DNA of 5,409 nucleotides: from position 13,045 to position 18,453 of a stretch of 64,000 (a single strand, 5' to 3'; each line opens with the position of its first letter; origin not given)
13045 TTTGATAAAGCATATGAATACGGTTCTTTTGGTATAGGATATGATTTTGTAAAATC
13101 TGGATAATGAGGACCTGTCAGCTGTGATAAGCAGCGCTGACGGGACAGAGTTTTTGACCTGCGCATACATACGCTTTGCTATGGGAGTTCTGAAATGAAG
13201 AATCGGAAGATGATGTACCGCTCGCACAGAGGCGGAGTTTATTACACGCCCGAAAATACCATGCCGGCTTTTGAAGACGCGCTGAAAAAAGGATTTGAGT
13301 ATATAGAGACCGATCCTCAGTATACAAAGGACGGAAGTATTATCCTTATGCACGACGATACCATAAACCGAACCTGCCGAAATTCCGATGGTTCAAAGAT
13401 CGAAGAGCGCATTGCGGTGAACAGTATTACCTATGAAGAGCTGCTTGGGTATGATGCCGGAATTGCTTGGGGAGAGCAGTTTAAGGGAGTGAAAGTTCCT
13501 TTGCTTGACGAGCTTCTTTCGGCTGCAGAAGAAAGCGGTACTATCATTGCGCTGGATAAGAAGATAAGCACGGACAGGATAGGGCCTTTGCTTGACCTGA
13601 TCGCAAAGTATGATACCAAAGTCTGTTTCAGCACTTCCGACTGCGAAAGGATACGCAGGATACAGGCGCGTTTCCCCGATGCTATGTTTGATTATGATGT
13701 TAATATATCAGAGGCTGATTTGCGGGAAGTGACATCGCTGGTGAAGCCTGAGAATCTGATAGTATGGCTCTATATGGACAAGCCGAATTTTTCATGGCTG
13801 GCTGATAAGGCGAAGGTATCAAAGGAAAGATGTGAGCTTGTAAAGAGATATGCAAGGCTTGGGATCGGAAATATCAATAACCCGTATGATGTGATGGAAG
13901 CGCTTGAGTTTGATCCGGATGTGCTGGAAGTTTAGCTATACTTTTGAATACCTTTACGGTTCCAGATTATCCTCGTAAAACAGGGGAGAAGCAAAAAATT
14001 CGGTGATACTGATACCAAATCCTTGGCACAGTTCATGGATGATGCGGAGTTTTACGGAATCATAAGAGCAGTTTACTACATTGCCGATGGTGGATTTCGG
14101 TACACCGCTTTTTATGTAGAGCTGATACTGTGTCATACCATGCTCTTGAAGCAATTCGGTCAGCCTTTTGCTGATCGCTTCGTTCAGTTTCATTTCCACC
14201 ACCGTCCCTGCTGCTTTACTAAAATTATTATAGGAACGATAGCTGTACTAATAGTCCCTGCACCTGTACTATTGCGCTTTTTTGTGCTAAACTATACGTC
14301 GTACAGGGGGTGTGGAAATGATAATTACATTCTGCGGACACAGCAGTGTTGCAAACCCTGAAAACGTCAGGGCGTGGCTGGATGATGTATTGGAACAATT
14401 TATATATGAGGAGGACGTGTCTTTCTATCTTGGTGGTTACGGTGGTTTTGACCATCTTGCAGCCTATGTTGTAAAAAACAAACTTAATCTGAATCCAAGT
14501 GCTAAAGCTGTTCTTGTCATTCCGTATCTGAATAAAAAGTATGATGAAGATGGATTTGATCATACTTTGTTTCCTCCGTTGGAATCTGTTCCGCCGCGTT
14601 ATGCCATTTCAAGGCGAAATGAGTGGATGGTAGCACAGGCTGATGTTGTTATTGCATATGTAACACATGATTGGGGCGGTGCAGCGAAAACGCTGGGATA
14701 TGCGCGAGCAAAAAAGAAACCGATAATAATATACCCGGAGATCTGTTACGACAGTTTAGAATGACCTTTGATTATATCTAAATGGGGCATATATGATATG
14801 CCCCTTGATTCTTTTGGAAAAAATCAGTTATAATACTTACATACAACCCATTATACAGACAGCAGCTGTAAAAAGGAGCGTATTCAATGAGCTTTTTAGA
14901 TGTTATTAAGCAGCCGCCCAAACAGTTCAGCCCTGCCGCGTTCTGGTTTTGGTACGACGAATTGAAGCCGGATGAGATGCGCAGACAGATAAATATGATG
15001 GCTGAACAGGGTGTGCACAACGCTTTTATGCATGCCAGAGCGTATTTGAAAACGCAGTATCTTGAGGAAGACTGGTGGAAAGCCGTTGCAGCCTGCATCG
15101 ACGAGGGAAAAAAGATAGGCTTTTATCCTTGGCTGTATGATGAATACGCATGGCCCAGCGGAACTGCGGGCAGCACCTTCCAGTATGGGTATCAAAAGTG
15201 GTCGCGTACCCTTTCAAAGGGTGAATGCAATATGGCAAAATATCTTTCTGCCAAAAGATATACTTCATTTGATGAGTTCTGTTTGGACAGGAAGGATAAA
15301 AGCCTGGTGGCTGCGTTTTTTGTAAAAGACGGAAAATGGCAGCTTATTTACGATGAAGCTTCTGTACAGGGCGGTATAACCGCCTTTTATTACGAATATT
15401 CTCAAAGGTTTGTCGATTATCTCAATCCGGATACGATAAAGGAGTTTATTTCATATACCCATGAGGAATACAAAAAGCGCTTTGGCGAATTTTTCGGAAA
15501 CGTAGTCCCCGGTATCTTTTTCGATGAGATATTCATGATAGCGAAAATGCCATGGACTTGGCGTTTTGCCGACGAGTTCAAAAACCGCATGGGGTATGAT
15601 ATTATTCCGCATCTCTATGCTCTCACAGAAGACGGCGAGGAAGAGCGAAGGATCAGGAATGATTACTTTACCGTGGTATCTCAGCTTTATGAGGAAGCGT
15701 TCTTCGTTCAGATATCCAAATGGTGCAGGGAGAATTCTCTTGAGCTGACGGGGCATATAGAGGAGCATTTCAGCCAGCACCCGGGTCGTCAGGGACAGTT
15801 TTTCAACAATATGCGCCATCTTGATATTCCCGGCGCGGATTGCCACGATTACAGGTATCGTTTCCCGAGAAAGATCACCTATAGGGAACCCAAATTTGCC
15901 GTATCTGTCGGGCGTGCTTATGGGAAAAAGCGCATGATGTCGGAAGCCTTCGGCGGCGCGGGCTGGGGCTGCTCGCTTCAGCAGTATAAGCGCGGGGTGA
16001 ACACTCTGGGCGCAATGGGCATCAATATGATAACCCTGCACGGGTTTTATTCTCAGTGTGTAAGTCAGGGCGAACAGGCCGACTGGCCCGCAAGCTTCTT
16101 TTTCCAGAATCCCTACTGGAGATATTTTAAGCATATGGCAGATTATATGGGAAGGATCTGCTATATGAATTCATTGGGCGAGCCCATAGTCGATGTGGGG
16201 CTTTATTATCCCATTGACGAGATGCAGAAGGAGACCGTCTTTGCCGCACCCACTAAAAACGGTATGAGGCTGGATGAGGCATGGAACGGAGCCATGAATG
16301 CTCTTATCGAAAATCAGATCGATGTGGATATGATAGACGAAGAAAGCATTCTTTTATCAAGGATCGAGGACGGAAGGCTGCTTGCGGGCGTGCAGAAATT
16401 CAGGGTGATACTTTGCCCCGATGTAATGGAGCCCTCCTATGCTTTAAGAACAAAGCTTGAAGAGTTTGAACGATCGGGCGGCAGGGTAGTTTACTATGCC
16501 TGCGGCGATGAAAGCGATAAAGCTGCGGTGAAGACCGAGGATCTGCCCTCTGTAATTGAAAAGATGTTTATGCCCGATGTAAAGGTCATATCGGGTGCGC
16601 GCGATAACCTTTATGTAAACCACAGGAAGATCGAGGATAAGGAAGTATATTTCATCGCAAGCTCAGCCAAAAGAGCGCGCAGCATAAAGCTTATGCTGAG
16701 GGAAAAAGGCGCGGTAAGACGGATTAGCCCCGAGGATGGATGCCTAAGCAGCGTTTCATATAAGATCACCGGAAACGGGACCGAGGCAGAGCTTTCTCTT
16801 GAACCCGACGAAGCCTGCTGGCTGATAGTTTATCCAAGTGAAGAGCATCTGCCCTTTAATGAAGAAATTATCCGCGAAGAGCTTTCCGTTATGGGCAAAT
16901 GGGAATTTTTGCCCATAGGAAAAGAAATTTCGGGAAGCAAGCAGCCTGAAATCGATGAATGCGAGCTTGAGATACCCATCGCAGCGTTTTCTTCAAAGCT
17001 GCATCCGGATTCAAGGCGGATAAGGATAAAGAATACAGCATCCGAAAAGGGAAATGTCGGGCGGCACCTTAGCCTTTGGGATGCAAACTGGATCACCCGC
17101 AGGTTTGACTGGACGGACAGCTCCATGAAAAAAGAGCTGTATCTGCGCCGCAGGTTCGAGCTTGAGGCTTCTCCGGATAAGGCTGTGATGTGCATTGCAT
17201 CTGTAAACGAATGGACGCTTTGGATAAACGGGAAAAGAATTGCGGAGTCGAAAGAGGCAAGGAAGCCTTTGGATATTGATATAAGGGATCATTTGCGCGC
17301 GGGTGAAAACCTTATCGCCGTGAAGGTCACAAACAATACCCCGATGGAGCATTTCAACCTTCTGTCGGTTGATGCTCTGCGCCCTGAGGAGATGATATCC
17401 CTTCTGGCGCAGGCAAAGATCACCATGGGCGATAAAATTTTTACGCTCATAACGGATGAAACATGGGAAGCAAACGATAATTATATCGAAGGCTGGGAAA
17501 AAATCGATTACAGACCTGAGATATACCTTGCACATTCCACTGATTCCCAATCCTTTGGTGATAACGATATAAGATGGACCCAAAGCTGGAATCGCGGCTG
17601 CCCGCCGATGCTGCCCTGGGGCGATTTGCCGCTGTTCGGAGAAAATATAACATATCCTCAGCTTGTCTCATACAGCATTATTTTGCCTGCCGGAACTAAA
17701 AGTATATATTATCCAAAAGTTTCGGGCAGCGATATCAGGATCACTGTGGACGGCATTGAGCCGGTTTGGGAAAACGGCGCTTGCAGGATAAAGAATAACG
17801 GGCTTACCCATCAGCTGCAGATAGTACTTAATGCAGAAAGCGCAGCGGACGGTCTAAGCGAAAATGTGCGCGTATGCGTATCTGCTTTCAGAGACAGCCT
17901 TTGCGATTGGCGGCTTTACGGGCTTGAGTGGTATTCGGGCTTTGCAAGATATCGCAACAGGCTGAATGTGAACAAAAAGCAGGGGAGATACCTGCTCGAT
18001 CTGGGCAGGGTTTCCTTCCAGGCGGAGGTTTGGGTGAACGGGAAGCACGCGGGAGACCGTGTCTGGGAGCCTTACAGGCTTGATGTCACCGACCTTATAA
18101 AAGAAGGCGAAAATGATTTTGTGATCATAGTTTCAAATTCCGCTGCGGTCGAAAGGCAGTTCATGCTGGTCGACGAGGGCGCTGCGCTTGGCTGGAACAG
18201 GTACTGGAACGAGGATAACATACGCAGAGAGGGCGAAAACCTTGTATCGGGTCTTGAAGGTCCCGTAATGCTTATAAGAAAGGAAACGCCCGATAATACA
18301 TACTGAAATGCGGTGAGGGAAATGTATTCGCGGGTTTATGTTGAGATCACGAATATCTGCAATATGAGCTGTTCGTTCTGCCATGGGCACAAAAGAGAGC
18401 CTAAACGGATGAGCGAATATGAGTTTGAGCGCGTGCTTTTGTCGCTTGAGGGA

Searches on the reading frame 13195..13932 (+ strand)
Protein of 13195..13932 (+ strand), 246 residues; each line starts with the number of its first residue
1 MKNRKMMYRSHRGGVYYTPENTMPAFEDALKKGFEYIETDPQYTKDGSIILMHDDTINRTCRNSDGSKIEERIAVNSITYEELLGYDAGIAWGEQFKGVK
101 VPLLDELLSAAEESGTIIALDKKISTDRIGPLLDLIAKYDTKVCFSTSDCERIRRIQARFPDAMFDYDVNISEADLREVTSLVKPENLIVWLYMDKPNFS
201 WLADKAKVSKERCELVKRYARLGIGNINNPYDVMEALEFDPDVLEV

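Call 63: search_protein_families(library=pfam, proteins=[window:13195-13932:+], max_evalue=0.0001)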
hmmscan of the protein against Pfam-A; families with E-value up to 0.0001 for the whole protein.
window:13195-13932:+ (246 aa): 1 family
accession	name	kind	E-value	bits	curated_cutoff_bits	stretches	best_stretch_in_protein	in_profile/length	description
PF03009.23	GDPD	-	8.6e-23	82.1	23.6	1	11-116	1-100/244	Glycerophosphoryl diester phosphodiesterase family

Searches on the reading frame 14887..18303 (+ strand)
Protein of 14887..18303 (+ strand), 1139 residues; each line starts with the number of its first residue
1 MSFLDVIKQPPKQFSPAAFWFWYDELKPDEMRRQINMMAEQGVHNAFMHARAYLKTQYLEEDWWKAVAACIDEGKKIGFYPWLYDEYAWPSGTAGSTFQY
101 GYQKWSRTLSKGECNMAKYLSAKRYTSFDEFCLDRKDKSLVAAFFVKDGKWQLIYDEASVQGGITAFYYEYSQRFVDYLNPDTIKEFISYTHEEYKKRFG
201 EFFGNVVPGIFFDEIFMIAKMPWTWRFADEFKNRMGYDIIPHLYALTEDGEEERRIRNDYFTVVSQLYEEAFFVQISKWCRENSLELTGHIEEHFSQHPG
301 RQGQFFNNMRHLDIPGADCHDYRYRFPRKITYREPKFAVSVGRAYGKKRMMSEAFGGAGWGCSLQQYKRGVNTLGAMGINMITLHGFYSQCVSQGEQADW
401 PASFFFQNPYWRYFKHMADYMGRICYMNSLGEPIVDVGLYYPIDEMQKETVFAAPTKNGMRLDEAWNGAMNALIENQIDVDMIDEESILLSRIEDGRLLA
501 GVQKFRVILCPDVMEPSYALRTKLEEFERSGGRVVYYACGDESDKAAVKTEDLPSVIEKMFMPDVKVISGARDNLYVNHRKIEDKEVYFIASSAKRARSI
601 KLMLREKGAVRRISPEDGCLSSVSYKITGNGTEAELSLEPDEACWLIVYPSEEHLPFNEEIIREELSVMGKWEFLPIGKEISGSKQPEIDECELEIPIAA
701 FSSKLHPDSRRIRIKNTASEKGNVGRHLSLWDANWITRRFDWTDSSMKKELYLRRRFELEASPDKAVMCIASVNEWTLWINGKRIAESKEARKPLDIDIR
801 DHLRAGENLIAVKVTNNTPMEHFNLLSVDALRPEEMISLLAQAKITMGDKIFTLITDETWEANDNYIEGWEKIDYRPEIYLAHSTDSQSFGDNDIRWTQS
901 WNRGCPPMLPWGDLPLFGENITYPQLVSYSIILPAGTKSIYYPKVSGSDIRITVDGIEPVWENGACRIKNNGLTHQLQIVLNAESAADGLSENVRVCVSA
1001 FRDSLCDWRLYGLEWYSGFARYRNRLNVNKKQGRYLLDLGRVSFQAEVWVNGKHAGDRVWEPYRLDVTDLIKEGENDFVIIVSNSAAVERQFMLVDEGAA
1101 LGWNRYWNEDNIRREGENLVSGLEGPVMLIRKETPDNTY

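Call 5: search_protein_families(library=pfam, proteins=[window:14887-18303:+], max_evalue=0.01)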
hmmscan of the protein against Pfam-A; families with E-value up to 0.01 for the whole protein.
window:14887-18303:+ (1139 aa): 4 families
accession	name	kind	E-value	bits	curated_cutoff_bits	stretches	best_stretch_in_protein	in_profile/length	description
PF17132.9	Glyco_hydro_106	-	5.4e-29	101.7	29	2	176-445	268-546/743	alpha-L-rhamnosidase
PF02837.24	Glyco_hydro_2_N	-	3.4e-13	50.3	28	2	770-817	88-136/169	Glycosyl hydrolases family 2, sugar binding domain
PF22666.2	Glyco_hydro_2_N2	-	1.3e-09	38.8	27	1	1020-1090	50-125/167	Glycosyl hydrolase 2 galactose-binding domain-like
PF08531.16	Bac_rhamnosid_N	-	5.6e-09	36.5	25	1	764-883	4-131/172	Alpha-L-rhamnosidase N-terminal domain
